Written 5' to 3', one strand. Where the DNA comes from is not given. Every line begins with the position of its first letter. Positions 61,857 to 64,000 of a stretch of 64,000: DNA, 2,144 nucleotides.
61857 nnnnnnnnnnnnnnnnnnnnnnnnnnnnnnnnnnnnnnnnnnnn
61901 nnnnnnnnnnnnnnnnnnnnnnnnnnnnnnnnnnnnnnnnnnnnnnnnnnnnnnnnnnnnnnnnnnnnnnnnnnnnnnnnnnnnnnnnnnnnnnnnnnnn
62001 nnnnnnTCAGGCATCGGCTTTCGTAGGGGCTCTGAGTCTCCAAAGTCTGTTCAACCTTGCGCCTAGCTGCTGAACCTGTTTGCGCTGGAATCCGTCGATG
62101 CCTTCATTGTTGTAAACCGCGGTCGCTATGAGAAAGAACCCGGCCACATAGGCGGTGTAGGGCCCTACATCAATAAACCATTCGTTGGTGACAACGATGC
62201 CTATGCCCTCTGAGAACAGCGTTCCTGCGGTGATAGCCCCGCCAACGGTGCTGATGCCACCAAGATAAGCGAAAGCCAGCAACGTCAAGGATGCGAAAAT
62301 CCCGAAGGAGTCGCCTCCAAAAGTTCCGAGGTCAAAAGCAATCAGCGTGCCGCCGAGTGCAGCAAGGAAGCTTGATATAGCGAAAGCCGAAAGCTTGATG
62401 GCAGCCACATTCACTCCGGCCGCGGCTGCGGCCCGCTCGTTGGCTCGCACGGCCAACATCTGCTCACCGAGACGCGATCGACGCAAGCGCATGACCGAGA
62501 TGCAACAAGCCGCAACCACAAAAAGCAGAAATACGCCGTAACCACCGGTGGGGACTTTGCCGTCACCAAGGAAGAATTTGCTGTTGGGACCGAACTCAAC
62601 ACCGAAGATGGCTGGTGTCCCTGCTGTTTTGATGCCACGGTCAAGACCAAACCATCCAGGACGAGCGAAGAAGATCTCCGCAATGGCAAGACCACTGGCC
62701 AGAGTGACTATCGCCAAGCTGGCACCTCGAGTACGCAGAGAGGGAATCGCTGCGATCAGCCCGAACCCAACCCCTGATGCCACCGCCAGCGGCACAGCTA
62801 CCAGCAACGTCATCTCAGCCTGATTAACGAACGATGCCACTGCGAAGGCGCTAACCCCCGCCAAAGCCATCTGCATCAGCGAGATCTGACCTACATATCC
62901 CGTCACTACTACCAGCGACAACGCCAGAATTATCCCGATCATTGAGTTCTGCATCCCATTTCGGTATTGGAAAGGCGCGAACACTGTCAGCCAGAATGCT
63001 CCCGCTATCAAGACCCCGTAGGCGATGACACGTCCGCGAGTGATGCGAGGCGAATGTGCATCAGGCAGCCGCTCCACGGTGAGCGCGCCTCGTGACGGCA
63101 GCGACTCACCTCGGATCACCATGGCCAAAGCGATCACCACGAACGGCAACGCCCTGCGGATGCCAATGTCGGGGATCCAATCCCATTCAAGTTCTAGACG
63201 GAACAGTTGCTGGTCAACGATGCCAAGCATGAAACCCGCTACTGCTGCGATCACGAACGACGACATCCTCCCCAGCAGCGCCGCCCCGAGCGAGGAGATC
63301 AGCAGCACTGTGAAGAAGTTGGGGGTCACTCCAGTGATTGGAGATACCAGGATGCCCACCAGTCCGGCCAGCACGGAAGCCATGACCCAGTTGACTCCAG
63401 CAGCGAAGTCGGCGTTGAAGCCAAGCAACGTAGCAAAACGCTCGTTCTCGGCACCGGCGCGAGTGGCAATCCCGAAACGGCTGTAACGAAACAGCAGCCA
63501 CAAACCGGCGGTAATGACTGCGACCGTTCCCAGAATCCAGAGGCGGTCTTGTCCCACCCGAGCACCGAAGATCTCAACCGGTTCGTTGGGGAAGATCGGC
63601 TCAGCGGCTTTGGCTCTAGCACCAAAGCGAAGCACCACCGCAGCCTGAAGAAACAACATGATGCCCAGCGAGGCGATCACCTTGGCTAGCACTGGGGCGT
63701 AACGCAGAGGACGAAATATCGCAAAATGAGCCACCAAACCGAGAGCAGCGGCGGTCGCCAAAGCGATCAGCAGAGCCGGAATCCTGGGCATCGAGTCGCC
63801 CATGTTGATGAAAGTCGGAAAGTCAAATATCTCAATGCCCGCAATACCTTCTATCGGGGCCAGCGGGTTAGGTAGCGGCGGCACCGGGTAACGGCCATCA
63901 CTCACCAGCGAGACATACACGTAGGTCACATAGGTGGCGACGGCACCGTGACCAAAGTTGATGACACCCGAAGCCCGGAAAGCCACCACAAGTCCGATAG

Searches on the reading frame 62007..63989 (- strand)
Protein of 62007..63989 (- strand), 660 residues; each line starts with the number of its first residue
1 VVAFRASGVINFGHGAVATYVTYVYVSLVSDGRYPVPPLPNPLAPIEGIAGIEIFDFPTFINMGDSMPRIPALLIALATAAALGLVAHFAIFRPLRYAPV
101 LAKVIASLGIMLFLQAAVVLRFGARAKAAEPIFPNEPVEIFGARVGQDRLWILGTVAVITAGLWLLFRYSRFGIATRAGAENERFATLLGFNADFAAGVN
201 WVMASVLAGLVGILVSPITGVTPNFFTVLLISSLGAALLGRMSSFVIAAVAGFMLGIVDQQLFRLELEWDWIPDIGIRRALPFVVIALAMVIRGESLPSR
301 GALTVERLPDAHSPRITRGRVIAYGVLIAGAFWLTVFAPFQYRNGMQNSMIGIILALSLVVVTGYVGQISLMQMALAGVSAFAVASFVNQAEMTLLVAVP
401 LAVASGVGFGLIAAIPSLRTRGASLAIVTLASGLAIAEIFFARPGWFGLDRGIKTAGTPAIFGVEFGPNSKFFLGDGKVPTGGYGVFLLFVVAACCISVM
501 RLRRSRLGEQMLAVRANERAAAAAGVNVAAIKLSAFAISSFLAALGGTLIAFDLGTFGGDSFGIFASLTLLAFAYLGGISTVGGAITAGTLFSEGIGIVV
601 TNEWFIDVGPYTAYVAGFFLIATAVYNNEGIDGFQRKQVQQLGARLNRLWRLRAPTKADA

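Call 38: find_homologous_proteins(query=window:62007-63989:-, max_evalue=1e-50)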
Query window:62007-63989:- (660 aa): 1331 proteins with E <= 1e-50 among 8000 candidates; the best 120 are listed.
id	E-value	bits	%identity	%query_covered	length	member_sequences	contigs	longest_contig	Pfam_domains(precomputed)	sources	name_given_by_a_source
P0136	0.0e+0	1393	99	100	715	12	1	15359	PF02653.22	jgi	-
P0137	0.0e+0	1263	89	100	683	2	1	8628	PF02653.22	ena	-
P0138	0.0e+0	1248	88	100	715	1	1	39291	PF02653.22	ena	-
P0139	0.0e+0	1217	85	100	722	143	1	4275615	PF02653.22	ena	-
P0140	0.0e+0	1203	86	100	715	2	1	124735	PF02653.22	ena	-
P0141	0.0e+0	1202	85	100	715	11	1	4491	PF02653.22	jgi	-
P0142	0.0e+0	1192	84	100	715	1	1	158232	PF02653.22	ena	-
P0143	0.0e+0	1181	84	100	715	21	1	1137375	PF02653.22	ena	-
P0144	0.0e+0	1172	83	100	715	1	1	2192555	PF02653.22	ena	-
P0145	0.0e+0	1168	83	98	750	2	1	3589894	PF02653.22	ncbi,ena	-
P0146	0.0e+0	1164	83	99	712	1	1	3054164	PF02653.22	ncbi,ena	-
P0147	0.0e+0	1164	83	100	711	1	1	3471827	PF02653.22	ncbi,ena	-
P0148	0.0e+0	1144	82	99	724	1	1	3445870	PF02653.22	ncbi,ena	-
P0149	0.0e+0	1100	77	99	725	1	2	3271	PF02653.22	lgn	-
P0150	0.0e+0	1094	79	98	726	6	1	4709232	PF02653.22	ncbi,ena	-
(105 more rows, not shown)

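Call 47: find_encoding_contigs(protein=P0136, flank=10000, max_places=5)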
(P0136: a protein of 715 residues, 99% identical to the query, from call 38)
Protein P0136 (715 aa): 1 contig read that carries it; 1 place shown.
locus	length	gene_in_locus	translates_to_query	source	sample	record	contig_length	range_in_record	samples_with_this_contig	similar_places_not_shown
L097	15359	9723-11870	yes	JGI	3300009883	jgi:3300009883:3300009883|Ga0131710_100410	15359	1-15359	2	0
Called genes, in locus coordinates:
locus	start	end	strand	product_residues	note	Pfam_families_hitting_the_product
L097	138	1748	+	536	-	PF00355:Rieske, PF01645:Glu_synthase, PF01070:FMN_dh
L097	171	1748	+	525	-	PF00355:Rieske, PF01645:Glu_synthase, PF01070:FMN_dh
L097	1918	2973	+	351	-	PF01637:ATPase_2 (faint), PF13401:AAA_22 (weak)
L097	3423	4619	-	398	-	PF00364:Biotin_lipoyl, PF02817:E3_binding, PF00198:2-oxoacid_dh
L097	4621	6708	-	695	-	PF00676:E1_dh, PF02779:Transket_pyr, PF02780:Transketolase_C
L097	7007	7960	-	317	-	PF09339:HTH_IclR (faint), PF12840:HTH_20 (faint), PF13404:HTH_AsnC-type, PF13412:HTH_24, PF13404:HTH_AsnC-type, PF13412:HTH_24, PF01037:AsnC_trans_reg, PF22482:AsnC_trans_reg_3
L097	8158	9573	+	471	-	PF13458:Peripla_BP_6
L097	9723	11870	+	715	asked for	PF02653:BPD_transp_2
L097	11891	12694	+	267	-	PF13555:AAA_29 (faint), PF00005:ABC_tran, PF02463:SMC_N (faint), PF13304:AAA_21 (faint), PF12399:BCA_ABC_TP_C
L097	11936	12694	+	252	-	PF00005:ABC_tran, PF02463:SMC_N (faint), PF13555:AAA_29 (faint), PF13304:AAA_21 (faint), PF12399:BCA_ABC_TP_C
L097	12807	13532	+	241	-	PF00005:ABC_tran, PF13304:AAA_21 (faint)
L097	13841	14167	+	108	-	PF13560:HTH_31, PF01381:HTH_3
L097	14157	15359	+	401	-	?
